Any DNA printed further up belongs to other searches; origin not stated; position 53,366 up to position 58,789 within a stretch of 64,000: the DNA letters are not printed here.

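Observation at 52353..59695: Cargo of the putative switch: TetR, small TM protein, 1707-aa anchorless beta-helix/GLUG exoprotein, 56-aa peptide, polytopic membrane protein, Cys-rich miniprotein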

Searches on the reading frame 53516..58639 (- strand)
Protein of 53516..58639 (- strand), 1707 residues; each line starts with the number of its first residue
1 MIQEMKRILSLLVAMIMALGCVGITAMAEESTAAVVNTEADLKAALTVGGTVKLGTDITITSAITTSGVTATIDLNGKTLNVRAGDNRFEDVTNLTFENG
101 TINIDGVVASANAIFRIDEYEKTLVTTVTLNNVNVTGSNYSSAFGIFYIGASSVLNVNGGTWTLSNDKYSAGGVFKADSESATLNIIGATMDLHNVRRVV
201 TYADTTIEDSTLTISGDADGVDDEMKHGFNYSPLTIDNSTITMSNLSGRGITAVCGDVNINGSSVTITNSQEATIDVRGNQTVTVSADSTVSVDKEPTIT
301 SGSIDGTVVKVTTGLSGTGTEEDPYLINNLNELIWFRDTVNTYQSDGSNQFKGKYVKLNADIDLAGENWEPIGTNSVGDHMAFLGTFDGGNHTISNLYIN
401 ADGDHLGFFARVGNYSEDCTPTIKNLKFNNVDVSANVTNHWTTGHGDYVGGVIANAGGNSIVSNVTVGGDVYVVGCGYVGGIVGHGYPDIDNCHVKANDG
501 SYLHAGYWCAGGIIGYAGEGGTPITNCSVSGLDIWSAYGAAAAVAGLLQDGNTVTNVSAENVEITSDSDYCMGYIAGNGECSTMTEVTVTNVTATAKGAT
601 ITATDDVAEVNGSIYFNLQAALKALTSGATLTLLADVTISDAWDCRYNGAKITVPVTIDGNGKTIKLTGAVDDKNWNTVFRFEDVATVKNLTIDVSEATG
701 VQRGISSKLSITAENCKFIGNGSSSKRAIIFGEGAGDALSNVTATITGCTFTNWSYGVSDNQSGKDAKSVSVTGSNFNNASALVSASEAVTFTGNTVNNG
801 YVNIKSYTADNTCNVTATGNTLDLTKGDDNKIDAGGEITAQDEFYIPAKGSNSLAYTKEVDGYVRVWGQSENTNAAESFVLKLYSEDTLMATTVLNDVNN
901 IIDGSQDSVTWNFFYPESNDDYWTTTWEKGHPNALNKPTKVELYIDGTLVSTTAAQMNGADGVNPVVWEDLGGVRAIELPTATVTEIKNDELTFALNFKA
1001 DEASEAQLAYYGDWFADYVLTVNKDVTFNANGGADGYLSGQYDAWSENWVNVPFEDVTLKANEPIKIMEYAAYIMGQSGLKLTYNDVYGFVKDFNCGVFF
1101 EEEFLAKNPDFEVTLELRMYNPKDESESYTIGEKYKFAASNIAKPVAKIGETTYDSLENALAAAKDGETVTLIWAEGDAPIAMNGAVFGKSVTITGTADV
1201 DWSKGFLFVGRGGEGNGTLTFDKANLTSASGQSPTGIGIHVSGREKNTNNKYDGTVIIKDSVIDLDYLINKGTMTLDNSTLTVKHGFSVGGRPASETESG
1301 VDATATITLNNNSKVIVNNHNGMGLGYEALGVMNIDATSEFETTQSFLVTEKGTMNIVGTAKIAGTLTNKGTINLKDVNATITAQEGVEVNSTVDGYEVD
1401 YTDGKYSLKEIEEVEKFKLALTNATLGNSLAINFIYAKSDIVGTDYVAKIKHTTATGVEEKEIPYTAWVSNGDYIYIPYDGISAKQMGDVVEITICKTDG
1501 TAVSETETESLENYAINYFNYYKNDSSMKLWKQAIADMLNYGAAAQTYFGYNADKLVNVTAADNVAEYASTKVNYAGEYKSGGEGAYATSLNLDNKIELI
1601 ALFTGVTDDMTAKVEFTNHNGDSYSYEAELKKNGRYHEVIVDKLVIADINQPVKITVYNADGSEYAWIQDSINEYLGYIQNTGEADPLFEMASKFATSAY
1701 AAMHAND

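Call 3: search_protein_families(library=pfam, proteins=[window:53516-58639:-], max_evalue=0.1)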
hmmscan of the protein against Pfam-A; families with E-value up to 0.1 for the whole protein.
window:53516-58639:- (1707 aa): 1 family
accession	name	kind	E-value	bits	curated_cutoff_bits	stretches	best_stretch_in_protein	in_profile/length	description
PF07581.17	Glug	-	0.0013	19.5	20.5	2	506-534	1-27/28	The GLUG motif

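Call 8: search_protein_families(library=ncbifam, proteins=[window:53516-58639:-], max_evalue=0.1)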
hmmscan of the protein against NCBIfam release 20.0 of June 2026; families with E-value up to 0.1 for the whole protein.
window:53516-58639:- (1707 aa): 0 families

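Call 9: search_solved_structures(query=window:53516-58639:-, max_evalue=1)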
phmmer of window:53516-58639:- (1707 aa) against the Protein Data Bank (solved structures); distinct sequences matched with E-value up to 1: 1.
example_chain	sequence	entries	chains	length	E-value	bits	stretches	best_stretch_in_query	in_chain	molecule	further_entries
1xdx_A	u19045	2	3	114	0.96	9.8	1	891-942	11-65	Tctex1 Light Chain protein | Dynein light chain Tctex1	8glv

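Call 11: find_homologous_proteins(query=window:53516-58639:-, max_evalue=0.001)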
Query window:53516-58639:- (1707 aa): 154 proteins with E <= 0.001 among 8000 candidates; the best 120 are listed.
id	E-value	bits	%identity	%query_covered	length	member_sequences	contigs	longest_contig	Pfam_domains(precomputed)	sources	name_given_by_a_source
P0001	0.0e+0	3774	100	100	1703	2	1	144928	-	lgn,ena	-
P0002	0.0e+0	1325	60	48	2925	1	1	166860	PF13229.13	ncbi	-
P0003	0.0e+0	1055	57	26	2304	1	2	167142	-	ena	-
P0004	6.0e-293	993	58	45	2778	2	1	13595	PF13229.13,PF05342.20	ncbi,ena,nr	ncbi:MAG: right-handed parallel beta-helix repeat-containing protein [Clostridia bacterium]|nr:right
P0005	1.9e-292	992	64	35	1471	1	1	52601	-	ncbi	-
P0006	1.2e-275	936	62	24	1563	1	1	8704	-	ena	-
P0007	3.8e-275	934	56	38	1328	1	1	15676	-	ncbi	-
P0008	1.8e-274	932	71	21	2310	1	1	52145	-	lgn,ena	-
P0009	2.5e-267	908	66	17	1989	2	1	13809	-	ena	-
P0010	2.4e-263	895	54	50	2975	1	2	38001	PF13229.13,PF05342.20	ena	-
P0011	3.6e-255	868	53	13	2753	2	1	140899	PF09479.17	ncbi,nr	ncbi:MAG: hypothetical protein E7413_02220 [Ruminococcaceae bacterium]|nr:hypothetical protein [Osci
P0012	2.7e-254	865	55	36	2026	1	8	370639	-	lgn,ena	-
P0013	1.5e-247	843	58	44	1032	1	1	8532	-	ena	-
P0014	7.4e-240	817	62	24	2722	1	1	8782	-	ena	-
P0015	1.7e-239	816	59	27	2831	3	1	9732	PF13229.13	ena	-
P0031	2.4e-173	597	60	17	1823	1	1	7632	PF18962.8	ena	-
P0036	1.8e-166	574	37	39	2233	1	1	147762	-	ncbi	-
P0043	6.7e-159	549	65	22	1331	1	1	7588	PF09479.17,PF07581.18,PF00395.26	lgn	-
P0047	7.6e-153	529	71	21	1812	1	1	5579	PF18998.7,PF00395.26,PF18889.7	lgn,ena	-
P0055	7.8e-142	492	67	21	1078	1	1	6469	PF09479.17,PF20585.5,PF18998.7,PF00395.26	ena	-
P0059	3.1e-136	474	55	28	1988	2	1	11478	PF00404.25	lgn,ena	-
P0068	7.6e-114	400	37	33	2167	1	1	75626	-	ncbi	-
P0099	4.8e-60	221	31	18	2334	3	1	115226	PF05342.20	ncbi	-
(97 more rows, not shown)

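Call 14: find_encoding_contigs(protein=P0012, flank=8000, max_places=3)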
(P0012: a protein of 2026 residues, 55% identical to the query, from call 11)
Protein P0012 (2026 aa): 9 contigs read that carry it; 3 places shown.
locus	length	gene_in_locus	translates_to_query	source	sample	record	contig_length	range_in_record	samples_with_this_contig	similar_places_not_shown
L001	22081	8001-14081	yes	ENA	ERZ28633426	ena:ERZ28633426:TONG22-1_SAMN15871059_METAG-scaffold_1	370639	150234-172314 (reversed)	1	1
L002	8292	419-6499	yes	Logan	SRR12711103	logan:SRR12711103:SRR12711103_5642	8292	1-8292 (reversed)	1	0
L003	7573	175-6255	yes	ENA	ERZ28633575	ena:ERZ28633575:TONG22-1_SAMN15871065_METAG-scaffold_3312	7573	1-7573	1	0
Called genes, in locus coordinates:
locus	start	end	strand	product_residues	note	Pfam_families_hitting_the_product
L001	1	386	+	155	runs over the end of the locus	PF02036:SCP2, PF14864:Alkyl_sulf_C (weak)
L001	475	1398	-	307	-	PF01207:Dus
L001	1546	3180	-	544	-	PF00118:Cpn60_TCP1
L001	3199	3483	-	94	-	PF00166:Cpn10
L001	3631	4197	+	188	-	-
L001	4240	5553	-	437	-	PF07501:G5, PF01551:Peptidase_M23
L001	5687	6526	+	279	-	PF02899:Phage_int_SAM_1 (weak), PF13495:Phage_int_SAM_4, PF00589:Phage_integrase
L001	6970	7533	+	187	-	PF00440:TetR_N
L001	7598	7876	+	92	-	-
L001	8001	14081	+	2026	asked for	-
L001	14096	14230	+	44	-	-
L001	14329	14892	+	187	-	-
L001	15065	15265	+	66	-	-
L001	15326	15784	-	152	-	PF22811:Zn_ribbon_NrdR, PF03477:ATP-cone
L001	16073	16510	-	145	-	PF02502:LacAB_rpiB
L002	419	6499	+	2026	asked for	-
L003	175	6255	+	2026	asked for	-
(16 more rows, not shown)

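Call 15: find_encoding_contigs(protein=P0002, flank=8000, max_places=2)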
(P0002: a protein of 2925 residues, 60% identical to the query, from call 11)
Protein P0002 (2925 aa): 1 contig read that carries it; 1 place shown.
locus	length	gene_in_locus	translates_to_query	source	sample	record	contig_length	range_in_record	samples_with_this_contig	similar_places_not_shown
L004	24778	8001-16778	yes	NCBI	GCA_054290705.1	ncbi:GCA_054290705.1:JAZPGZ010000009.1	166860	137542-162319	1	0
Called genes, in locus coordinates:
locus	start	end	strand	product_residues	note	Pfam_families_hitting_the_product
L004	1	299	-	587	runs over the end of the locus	PF02690:Na_Pi_cotrans, PF01895:PhoU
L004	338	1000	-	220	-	PF00702:Hydrolase, PF08282:Hydrolase_3 (faint), PF12710:HAD, PF13419:HAD_2, PF13242:Hydrolase_like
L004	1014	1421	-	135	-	PF04246:RseC_MucC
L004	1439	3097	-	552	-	PF02463:SMC_N, PF13175:AAA_15 (faint), PF13476:AAA_23, PF13304:AAA_21 (faint)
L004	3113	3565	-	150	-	PF01316:Arg_repressor, PF02863:Arg_repressor_C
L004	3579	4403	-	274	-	PF01513:NAD_kinase, PF20143:NAD_kinase_C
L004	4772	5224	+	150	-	-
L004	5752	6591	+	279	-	PF02899:Phage_int_SAM_1 (weak), PF00589:Phage_integrase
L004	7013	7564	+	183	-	PF00440:TetR_N (weak)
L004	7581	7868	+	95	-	-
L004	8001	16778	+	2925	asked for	PF13229:Beta_helix (weak)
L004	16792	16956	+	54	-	-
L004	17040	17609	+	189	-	-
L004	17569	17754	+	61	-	-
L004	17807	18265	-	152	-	PF22811:Zn_ribbon_NrdR, PF03477:ATP-cone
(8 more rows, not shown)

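Call 16: find_encoding_contigs(protein=P0036, flank=6000, max_places=1)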
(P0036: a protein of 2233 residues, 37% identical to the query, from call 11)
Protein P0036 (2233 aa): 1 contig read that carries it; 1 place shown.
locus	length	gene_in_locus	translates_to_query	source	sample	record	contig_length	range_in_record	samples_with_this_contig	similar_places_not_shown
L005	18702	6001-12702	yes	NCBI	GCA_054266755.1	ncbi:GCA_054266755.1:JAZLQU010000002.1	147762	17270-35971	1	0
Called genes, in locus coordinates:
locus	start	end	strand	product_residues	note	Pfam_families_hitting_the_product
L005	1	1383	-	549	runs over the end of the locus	-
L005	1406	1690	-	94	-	PF00166:Cpn10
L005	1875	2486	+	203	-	-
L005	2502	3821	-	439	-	PF07501:G5, PF01551:Peptidase_M23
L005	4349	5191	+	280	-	PF13495:Phage_int_SAM_4 (weak), PF02899:Phage_int_SAM_1 (weak), PF00589:Phage_integrase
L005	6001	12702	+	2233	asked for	-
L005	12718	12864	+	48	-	-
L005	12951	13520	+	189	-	-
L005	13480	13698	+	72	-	-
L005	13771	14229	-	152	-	PF22811:Zn_ribbon_NrdR, PF03477:ATP-cone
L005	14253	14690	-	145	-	PF02502:LacAB_rpiB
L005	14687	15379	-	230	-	PF00814:TsaD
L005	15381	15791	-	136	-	PF02367:TsaE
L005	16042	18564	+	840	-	PF02901:PFL-like, PF01228:Gly_radical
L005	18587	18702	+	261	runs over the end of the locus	PF13353:Fer4_12, PF04055:Radical_SAM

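Call 17: find_encoding_contigs(protein=P0099, flank=6000, max_places=1)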
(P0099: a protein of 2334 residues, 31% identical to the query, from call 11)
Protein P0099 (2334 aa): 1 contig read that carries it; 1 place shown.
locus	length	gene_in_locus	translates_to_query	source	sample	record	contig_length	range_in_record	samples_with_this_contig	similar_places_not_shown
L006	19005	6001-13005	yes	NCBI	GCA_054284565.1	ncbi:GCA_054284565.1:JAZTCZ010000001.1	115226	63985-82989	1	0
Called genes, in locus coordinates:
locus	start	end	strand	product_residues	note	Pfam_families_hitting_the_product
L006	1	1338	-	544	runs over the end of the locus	PF00118:Cpn60_TCP1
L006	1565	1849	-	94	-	PF00166:Cpn10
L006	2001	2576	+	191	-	-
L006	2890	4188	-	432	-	PF07501:G5, PF01551:Peptidase_M23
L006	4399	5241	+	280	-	PF13495:Phage_int_SAM_4 (weak), PF02899:Phage_int_SAM_1, PF00589:Phage_integrase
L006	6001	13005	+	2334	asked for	PF05342:Peptidase_M26_N (faint)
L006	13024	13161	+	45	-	-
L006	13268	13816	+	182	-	-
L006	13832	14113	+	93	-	-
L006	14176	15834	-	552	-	PF00501:AMP-binding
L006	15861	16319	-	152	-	PF22811:Zn_ribbon_NrdR, PF03477:ATP-cone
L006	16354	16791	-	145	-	PF02502:LacAB_rpiB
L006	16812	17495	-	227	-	PF00814:TsaD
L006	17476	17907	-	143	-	PF02367:TsaE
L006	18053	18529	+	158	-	PF03073:TspO_MBR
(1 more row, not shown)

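Call 18: find_encoding_contigs(protein=P0068, flank=6000, max_places=1)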
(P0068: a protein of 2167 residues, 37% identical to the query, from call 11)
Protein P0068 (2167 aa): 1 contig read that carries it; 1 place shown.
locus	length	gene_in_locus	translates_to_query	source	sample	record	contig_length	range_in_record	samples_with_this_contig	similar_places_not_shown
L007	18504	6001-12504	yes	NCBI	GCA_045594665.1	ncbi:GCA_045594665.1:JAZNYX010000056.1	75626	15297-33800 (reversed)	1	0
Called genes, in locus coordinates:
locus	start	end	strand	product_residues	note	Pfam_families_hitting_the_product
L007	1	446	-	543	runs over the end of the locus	PF00118:Cpn60_TCP1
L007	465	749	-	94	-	PF00166:Cpn10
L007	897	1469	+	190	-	-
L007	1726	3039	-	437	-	PF07501:G5, PF01551:Peptidase_M23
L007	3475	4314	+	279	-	PF02899:Phage_int_SAM_1 (weak), PF13495:Phage_int_SAM_4 (weak), PF00589:Phage_integrase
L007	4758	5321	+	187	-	PF00440:TetR_N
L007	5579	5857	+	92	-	-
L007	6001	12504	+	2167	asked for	-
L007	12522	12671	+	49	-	-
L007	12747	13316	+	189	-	-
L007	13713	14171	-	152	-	PF22811:Zn_ribbon_NrdR, PF03477:ATP-cone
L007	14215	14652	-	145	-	PF02502:LacAB_rpiB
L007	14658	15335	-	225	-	PF00814:TsaD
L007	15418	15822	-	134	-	PF02367:TsaE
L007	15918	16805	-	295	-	PF00892:EamA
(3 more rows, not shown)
